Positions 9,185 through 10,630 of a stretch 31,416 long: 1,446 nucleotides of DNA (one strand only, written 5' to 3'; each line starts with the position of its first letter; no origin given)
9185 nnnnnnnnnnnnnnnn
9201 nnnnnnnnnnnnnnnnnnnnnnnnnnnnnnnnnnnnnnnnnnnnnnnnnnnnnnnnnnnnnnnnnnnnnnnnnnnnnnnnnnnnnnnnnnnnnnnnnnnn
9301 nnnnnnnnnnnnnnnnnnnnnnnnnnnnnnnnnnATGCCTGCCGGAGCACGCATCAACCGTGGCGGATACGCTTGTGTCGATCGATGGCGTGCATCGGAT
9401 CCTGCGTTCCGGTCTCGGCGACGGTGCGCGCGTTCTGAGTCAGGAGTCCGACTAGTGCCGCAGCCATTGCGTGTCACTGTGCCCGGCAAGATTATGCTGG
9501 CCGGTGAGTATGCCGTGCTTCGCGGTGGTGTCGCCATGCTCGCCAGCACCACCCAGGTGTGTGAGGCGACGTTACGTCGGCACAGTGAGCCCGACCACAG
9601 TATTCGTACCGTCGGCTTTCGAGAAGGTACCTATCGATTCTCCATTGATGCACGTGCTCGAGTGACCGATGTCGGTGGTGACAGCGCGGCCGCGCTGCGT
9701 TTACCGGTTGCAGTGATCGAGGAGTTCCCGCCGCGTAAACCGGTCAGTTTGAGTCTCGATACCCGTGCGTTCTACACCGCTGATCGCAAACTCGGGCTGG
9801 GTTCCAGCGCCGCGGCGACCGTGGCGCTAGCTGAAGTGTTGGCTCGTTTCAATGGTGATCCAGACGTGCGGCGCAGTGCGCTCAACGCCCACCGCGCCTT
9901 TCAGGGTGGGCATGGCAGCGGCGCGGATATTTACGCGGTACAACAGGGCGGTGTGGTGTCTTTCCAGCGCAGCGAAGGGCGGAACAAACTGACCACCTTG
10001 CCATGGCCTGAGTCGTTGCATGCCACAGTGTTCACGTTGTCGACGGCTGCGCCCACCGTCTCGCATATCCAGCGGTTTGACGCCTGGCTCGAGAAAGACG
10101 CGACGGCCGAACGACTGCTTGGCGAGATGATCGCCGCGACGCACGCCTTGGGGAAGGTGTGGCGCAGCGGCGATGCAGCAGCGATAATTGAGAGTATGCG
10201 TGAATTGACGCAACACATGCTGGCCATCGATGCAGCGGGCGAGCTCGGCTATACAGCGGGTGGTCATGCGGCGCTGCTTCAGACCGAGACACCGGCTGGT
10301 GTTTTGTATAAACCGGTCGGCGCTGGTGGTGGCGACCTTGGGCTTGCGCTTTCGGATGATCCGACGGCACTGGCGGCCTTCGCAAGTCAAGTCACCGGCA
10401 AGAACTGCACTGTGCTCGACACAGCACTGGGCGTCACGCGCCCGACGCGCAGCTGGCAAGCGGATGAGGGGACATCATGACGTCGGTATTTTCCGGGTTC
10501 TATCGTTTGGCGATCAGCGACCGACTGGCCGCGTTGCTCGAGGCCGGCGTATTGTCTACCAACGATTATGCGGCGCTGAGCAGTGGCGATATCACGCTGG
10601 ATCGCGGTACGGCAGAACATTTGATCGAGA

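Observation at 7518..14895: Near-complete classical mevalonate pathway cluster in a probable gammaproteobacterium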

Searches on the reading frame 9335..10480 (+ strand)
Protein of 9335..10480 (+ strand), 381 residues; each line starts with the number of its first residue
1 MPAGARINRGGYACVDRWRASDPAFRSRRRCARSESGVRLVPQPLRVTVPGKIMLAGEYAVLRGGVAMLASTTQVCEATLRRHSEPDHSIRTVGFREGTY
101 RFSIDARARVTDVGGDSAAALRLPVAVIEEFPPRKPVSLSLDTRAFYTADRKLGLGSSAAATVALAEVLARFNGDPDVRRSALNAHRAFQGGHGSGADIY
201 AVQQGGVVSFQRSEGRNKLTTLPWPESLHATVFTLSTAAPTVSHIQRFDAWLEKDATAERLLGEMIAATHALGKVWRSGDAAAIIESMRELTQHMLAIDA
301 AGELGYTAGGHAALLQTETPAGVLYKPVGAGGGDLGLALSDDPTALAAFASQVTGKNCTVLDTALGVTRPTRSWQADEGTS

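Call 4: search_protein_families(library=pfam, proteins=[window:9335-10480:+])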
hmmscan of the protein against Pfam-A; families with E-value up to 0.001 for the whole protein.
window:9335-10480:+ (381 aa): 1 family
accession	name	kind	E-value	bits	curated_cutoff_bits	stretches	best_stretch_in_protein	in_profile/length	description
PF00288.32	GHMP_kinases_N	-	3.8e-07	30.7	22.3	1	150-206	27-87/87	GHMP kinases N terminal domain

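Call 5: search_protein_families(library=ncbifam, proteins=[window:9455-10480:+])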
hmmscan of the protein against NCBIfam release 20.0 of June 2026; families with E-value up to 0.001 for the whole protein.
window:9455-10480:+ (341 aa): 5 families
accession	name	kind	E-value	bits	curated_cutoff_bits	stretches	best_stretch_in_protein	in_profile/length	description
TIGR00549.1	mevalon_kin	equivalog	3.8e-16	59.4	163.05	1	10-257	2-239/276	mevalonate kinase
TIGR01220.1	Pmev_kin_Gr_pos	equivalog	4.5e-14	52.3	165.7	1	6-172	2-179/358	phosphomevalonate kinase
NF040957.1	Arch_PMK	equivalog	1.1e-10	41.6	500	1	7-302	2-289/316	phosphomevalonate kinase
NF003036.0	PRK03926.1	equivalog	3.8e-05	22.9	403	1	8-300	5-267/302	mevalonate kinase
NF040656.1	GHMP_GYDIA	hypoth_equivalog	9.9e-05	21.7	225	1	9-195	4-184/299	GYDIA family GHMP kinase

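Call 52: search_solved_structures(query=A1, max_evalue=0.01, show_alignments=2)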
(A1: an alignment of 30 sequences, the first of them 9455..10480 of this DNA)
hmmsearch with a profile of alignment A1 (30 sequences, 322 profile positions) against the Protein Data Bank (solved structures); distinct sequences matched with E-value up to 0.01: 21.
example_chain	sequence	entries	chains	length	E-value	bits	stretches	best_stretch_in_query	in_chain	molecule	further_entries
3k17_A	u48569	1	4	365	8.7e-51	176.5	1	2-321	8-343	Lin0012 protein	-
2hfs_A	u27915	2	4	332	3.5e-25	92.3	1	7-318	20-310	Mevalonate kinase, putative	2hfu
6mde_A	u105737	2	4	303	8.5e-25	91.1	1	2-321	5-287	Mevalonate kinase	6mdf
4hac_A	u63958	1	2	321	1.1e-24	90.8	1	2-321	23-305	Mevalonate kinase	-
3gon_A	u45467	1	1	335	1e-22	84.3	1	3-319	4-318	Phosphomevalonate kinase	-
1k47_A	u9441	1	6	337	1e-22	84.2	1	3-319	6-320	phosphomevalonate kinase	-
1kvk_A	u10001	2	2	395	4.7e-22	82.1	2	114-306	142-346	mevalonate kinase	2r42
8tfo_A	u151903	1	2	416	2.2e-20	76.6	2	88-306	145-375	Mevalonate kinase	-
2r3v_A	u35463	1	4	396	2.8e-20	76.3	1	3-304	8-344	Mevalonate kinase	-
8teb_A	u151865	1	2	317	1.8e-19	73.6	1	1-317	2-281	Mevalonate kinase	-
1kkh_A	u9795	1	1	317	2.7e-19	73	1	3-312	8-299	Mevalonate Kinase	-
1vis_A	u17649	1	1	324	3e-19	72.8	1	3-312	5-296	Mevalonate kinase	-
2x7i_A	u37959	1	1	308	1.2e-18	70.8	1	7-321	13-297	MEVALONATE KINASE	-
2oi2_A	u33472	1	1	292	3.5e-10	43.1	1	110-321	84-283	Mevalonate kinase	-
4usm_A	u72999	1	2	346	3e-09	40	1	48-313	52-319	PUTATIVE SUGAR KINASE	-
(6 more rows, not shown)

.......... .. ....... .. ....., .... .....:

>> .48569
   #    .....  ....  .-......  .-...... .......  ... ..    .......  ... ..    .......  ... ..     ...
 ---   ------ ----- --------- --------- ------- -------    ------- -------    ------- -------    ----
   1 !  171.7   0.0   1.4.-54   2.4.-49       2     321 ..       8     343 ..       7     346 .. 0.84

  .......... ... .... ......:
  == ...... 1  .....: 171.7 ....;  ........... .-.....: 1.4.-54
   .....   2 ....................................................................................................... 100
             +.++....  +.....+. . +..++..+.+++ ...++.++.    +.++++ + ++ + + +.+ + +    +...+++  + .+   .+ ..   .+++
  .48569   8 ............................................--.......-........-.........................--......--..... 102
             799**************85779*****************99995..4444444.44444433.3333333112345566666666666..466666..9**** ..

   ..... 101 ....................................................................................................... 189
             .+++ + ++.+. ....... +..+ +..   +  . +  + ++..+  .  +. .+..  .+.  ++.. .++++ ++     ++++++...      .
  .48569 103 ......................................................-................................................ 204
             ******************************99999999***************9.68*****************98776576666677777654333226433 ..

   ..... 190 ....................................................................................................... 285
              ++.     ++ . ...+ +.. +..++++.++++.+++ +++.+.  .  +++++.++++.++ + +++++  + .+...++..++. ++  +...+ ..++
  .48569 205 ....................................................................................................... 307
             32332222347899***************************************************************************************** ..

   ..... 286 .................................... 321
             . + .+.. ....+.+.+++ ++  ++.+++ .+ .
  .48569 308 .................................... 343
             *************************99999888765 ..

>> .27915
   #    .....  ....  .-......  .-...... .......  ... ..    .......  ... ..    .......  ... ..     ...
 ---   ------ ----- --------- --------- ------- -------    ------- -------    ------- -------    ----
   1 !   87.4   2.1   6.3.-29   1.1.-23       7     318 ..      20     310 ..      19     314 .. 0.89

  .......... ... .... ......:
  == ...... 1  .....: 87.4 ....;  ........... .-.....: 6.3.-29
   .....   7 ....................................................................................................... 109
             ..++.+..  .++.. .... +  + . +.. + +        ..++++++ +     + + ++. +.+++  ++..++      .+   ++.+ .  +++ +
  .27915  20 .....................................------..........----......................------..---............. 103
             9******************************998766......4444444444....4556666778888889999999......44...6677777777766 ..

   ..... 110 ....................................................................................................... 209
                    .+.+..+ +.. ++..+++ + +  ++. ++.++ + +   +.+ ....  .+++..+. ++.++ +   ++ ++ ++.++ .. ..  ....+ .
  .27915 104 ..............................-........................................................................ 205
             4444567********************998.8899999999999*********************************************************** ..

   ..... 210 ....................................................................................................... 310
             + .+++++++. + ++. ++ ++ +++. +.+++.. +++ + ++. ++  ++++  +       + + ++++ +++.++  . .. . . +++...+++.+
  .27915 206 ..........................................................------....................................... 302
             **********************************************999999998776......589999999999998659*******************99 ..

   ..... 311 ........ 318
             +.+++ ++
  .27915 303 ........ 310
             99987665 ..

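Call 65: predict_structure(alignment_id=A1)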
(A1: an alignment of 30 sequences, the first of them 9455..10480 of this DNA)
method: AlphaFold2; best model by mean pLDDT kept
length: 341 residues; sequences in the alignment: 30
mean_pLDDT: 92.7   pTM: 0.92
mean pLDDT of the five models: 92.7, 92.7, 92.3, 90.9, 90.6
residues with pLDDT >= 90: 271; 70-90: 62; 50-70: 7; < 50: 1
segments of 3 or more residues with pLDDT < 50: none
pLDDT, mean of each block of 10 residues (from residue 1): 90 95 96 98 91 93 95 79 96 96 93 93 98 94 95 92 98 92 98 89 90 96 98 97 97 95 88 85 89 87 97 93 97 81 44
secondary structure, 60 per line:
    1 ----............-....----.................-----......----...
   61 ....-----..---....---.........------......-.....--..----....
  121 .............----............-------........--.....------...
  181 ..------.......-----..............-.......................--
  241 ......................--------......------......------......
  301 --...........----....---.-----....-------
elements in order: E5-16 H18-21 E26-42 E48-53 E58-64 H75-78 H82-90 E97-102 H117-133 H138-149 H157-164 E167-171 E178-182 E189-195 H201-214 H216-238 H241-262 H271-276 E283-288 E295-300 H303-313 E318-321 E331-334

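Call 68: fold_search(model_id=the predicted structure, library=pdb)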
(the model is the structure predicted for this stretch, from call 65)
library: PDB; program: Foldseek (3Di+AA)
matches with E <= 10: 537; with E <= 0.001: 187
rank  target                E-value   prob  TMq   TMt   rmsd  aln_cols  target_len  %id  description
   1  2r3v_A                1.9e-19  1.00  0.69  0.62   6.3       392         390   20  The Biochemical and Structural Basis for Feedback Inhibition of Mevalonate Kinase and Isoprenoid Metabolism (released 2008-06-24)
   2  3k17_A                1.2e-18  1.00  0.82  0.79   3.5       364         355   19  Crystal structure of a Lin0012 protein from Listeria innocua (released 2009-10-06)
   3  2r42                  1.4e-18  1.00  0.70  0.63   5.9       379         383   20  The Biochemical and Structural Basis for feedback Inhibition of Mevalonate Kinase and Isoprenoid Metabolism (released 2008-06-24)
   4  2r3v_D                1.6e-18  1.00  0.72  0.64   4.8       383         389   21  The Biochemical and Structural Basis for Feedback Inhibition of Mevalonate Kinase and Isoprenoid Metabolism (released 2008-06-24)
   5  8tfo_A                9.6e-18  1.00  0.76  0.67   5.8       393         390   18  Structure of MKvar (released 2024-03-13)
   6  1kvk                  1.4e-17  1.00  0.70  0.64   5.3       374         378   20  The Structure of Binary complex between a Mammalian Mevalonate Kinase and ATP: Insights into the Reaction Mechanism and  (released 2002-03-27)
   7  8tfo_B                2.0e-17  1.00  0.77  0.68   5.6       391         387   18  Structure of MKvar (released 2024-03-13)
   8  2r3v_B                1.1e-16  1.00  0.70  0.62   5.0       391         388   20  The Biochemical and Structural Basis for Feedback Inhibition of Mevalonate Kinase and Isoprenoid Metabolism (released 2008-06-24)
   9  6q8z_A                2.3e-15  1.00  0.77  0.68   4.2       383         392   16  Structure of human galactokinase 1 bound with N-(Cyclobutylmethyl)-1,5-dimethyl-1H-pyrazole-4-carboxamide (released 2019-01-23)
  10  6q90_D                2.4e-15  1.00  0.75  0.69   4.6       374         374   15  Structure of human galactokinase 1 bound with 1-(4-Methoxyphenyl)-3-(4-pyridinyl)urea (released 2019-01-23)
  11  6q90_A                3.4e-15  1.00  0.76  0.67   4.3       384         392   15  Structure of human galactokinase 1 bound with 1-(4-Methoxyphenyl)-3-(4-pyridinyl)urea (released 2019-01-23)
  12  3gon                  3.6e-15  1.00  0.72  0.75   3.6       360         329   18  Streptococcus pneumoniae Phosphomevalonate Kinase in Complex with Phosphomevalonate and AMPPNP (released 2009-07-21)
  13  4hac_A                4.5e-15  1.00  0.69  0.75   4.3       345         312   21  Crystal Structure of the Mevalonate Kinase from an Archaeon Methanosarcina mazei (released 2012-12-12)
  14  6q3w_A                5.0e-15  1.00  0.79  0.70   3.9       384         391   16  Structure of human galactokinase 1 bound with Ethyl 1-(2-pyrazinyl)-4-piperidinecarboxylate (released 2019-01-23)
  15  4hac_B                5.0e-15  1.00  0.68  0.75   4.6       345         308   20  Crystal Structure of the Mevalonate Kinase from an Archaeon Methanosarcina mazei (released 2012-12-12)
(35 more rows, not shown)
